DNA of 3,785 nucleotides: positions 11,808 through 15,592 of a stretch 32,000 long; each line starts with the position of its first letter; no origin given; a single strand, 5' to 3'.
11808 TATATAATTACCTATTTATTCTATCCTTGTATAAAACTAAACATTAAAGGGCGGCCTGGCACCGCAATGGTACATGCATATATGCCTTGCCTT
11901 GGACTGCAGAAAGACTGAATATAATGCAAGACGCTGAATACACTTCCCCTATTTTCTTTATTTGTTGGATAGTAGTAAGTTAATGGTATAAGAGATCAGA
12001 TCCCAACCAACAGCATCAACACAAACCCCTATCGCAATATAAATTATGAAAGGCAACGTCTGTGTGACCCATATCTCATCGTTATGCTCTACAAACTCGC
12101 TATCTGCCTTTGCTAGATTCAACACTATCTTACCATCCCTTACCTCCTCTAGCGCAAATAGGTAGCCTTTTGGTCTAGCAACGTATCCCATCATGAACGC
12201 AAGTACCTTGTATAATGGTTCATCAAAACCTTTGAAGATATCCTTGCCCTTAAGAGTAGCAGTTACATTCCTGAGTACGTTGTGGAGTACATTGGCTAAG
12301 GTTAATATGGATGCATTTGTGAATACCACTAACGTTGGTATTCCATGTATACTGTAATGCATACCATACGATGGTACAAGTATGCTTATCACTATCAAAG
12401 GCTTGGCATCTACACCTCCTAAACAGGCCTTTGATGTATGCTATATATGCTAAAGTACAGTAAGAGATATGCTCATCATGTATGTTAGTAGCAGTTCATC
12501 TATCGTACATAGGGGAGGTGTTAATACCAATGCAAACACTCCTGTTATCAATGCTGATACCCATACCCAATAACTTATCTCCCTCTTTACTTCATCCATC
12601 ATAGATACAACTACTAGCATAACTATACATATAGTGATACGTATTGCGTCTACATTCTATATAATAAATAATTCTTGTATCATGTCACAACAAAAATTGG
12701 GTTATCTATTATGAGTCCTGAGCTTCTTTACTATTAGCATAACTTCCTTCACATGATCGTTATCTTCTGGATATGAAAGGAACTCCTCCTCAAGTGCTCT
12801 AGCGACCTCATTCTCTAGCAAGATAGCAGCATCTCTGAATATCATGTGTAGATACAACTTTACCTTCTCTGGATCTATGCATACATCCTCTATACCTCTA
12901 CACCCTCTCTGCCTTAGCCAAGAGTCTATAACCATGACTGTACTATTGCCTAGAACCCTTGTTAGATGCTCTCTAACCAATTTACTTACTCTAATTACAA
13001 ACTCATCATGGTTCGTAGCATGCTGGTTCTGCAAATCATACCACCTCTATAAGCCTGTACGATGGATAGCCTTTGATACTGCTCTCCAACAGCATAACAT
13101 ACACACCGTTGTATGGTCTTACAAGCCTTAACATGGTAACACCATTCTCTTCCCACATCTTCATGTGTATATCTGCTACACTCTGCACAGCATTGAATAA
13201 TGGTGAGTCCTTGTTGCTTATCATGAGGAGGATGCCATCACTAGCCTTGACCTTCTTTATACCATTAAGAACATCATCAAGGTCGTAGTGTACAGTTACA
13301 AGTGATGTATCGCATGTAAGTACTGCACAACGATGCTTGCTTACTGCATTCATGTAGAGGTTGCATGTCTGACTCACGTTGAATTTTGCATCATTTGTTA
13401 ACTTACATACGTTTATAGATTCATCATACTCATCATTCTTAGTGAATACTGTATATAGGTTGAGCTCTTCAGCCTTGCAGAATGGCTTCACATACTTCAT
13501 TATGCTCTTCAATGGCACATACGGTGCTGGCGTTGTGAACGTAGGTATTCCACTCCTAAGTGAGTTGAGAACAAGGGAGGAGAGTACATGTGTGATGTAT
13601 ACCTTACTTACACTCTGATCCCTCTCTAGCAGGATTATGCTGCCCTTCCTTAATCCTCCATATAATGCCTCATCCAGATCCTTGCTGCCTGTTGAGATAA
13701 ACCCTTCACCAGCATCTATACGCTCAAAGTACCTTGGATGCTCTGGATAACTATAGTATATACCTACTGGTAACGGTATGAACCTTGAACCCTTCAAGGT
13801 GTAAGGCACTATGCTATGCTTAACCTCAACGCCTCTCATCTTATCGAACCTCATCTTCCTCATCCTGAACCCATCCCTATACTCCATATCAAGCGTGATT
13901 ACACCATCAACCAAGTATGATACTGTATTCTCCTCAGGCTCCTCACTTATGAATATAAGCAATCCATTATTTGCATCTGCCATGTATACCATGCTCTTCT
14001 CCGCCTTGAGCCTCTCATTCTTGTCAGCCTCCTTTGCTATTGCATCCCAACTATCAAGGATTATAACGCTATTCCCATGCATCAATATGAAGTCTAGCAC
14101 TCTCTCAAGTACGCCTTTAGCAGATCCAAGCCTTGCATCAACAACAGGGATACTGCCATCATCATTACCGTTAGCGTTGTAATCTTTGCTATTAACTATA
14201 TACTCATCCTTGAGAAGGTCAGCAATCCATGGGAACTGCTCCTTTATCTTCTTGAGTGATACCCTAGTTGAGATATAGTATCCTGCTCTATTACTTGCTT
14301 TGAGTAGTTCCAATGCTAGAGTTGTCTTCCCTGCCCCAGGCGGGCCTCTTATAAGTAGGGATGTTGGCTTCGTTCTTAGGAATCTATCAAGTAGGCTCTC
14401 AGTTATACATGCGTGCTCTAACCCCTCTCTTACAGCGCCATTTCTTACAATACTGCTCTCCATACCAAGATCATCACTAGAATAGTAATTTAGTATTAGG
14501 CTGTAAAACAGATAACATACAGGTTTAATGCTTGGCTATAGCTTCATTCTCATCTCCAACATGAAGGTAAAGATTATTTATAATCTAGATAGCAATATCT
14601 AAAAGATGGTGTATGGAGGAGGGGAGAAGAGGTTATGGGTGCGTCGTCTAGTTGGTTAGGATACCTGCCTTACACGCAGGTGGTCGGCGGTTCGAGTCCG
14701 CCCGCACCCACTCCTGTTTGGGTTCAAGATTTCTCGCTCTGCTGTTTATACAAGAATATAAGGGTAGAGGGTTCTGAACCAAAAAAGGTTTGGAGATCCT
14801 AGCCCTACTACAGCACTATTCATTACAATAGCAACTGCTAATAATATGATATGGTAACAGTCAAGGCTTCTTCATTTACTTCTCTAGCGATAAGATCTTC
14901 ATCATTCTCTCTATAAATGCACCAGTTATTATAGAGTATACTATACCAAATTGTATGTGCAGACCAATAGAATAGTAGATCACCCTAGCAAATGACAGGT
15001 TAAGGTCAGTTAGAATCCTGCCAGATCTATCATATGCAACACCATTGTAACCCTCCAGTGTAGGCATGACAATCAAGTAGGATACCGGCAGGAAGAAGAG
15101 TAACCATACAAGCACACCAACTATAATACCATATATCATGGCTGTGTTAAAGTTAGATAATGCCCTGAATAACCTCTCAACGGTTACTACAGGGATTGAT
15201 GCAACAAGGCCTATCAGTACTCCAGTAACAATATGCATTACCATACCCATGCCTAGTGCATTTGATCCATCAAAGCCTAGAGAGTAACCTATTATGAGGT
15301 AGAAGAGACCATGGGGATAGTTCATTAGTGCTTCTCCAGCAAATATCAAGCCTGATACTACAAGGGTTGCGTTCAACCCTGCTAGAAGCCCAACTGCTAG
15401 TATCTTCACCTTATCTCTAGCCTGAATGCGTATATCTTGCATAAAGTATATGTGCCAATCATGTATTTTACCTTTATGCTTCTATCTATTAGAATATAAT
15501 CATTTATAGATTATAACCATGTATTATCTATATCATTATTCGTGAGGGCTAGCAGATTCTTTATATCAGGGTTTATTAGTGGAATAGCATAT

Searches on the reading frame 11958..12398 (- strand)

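Call 48: search_protein_families(library=pfam, proteins=[window:11958-12398:-], max_evalue=0.1)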
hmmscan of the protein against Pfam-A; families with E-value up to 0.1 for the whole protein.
window:11958-12398:- (146 aa): 1 family
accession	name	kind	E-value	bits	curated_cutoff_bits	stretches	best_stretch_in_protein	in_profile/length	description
PF06847.16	Arc_PepC_II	-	0.0003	21.7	29.9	1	100-127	61-86/93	Archaeal Peptidase A24 C-terminus Type II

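Call 73: search_protein_families(library=ncbifam, proteins=[window:11958-12398:-], max_evalue=0.01)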
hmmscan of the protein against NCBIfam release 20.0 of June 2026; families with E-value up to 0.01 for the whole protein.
window:11958-12398:- (146 aa): 1 family
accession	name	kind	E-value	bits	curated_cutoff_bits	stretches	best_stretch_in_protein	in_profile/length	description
NF040695.1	FlaK_Arch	equivalog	7.8e-05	22.4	330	1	12-135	101-223/230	preflagellin peptidase FlaK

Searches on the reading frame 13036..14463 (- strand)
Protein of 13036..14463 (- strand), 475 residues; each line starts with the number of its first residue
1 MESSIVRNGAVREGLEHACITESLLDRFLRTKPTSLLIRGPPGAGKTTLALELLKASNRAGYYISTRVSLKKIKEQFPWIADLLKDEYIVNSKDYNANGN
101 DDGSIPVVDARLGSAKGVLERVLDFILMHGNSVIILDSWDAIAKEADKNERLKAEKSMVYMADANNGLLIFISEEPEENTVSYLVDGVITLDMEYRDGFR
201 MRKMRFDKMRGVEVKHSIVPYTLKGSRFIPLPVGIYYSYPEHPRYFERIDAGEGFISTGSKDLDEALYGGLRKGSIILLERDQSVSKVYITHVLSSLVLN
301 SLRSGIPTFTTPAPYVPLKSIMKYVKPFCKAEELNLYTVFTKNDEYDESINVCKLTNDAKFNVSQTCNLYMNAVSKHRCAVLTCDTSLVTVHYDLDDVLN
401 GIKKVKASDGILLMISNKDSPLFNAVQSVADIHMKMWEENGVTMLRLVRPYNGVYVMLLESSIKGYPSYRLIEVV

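Call 8: search_protein_families(library=pfam, proteins=[window:13036-14463:-], max_evalue=0.1)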
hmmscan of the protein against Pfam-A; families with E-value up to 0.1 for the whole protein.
window:13036-14463:- (475 aa): 22 families
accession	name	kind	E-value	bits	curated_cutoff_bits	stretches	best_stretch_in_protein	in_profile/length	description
PF06745.19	ATPase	-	1.1e-15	58.1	26.6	1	34-224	20-220/231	KaiC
PF07088.17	GvpD_P-loop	-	4e-14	53.4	24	1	28-205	4-187/189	GvpD gas vesicle protein, P-loop domain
PF13191.12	AAA_16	-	1.8e-06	29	32.6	1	23-71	14-63/167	AAA ATPase domain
PF00004.35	AAA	-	1.4e-05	26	21.2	1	36-158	1-88/131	ATPase family associated with various cellular activities (AAA)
PF13401.12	AAA_22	-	5.8e-05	23.9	27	1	33-145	5-99/130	AAA domain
PF06414.18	Zeta_toxin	-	0.00016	21.7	22.3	1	30-86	13-67/199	Zeta toxin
PF20720.3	nSTAND3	-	0.00017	21.8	27.2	1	35-75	19-56/155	Novel STAND NTPase 3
PF05625.17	PAXNEB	-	0.00079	19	28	1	251-284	14-47/366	PAXNEB protein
PF13238.12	AAA_18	-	0.002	19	29.4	1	37-96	2-44/128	AAA domain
PF13671.12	AAA_33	-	0.01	16.6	27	1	37-68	3-32/143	AAA domain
PF13086.12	AAA_11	-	0.013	15.8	27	1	32-58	17-42/257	AAA domain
PF02492.25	cobW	-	0.013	15.6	20.7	0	37-62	4-28/180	CobW/HypB/UreG, nucleotide-binding domain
PF01695.23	IstB_IS21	-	0.019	14.9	24.1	1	28-64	88-123/238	IstB-like ATP binding protein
PF07728.20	AAA_5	-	0.023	15.1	22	1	36-64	2-31/139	AAA domain (dynein-related subfamily)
PF13481.12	AAA_25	-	0.026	14.6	27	0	36-54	36-54/195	AAA domain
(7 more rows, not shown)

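Call 9: search_protein_families(library=ncbifam, proteins=[window:13036-14463:-], max_evalue=0.1)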
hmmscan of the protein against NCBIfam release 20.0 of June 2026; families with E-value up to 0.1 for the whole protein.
window:13036-14463:- (475 aa): 27 families (the best 25 are shown)
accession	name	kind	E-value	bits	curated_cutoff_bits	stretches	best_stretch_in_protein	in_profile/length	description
NF004723.0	PRK06067.1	subfamily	8.2e-10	38.6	194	2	35-214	36-217/243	flagellar accessory protein FlaH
NF006799.0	PRK09302.1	equivalog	1e-09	37.5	408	1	35-281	33-280/515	circadian clock protein KaiC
NF052589.1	ArlH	equivalog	1.8e-05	24.6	215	1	34-155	21-139/229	archaellum protein ArlH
TIGR03877.1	thermo_KaiC_1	hypoth_equivalog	0.0011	18.5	307.25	0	181-217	183-219/238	KaiC domain-containing protein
TIGR00416.1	sms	equivalog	0.0012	17.7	403.05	0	34-74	95-138/454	DNA repair protein RadA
NF010335.0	PRK13764.1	equivalog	0.0021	16.7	340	1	12-64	243-294/613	ATPase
NF042959.1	IteA_antiphage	equivalog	0.0046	16.1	510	0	31-51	123-143/367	anti-phage ATPase IteA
NF005115.0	PRK06547.1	equivalog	0.0054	16.1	173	1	22-56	4-38/172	hypothetical protein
NF010248.0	PRK13695.1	equivalog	0.0082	15.9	156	0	35-64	5-34/180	NTPase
NF053733.1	HJMigATPsPINA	equivalog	0.0096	14.5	800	1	9-64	221-275/502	holliday junction branch migration ATPase PINA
NF004629.0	PRK05973.1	equivalog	0.013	14.6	156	1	34-77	65-111/237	DNA helicase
NF009881.0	PRK13341.1-2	equivalog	0.015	13.1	651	1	24-75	42-92/736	AAA family ATPase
NF006743.0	PRK09270.1-2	equivalog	0.017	14.2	227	1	30-58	25-53/217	nucleoside/nucleotide kinase family protein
NF006320.0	PRK08533.1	equivalog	0.019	14.6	215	0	260-297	10-47/230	flagellar accessory protein FlaH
TIGR02640.1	gas_vesic_GvpN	equivalog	0.019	14.5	266.8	1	27-64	16-52/262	gas vesicle protein GvpN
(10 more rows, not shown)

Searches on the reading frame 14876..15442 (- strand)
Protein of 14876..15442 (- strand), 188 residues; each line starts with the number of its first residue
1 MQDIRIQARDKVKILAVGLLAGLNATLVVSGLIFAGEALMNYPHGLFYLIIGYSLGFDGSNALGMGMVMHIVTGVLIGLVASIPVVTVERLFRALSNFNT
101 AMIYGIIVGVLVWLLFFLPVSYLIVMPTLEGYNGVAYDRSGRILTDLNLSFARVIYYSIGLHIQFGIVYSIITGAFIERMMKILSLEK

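Call 48: search_protein_families(library=pfam, proteins=[window:14876-15442:-], max_evalue=0.1)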
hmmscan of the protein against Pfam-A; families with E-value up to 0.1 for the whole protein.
window:14876-15442:- (188 aa): 1 family
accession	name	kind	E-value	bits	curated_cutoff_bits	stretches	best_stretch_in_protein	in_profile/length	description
PF11345.13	DUF3147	-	0.049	14.4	23.6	0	42-117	33-106/111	Protein of unknown function (DUF3147)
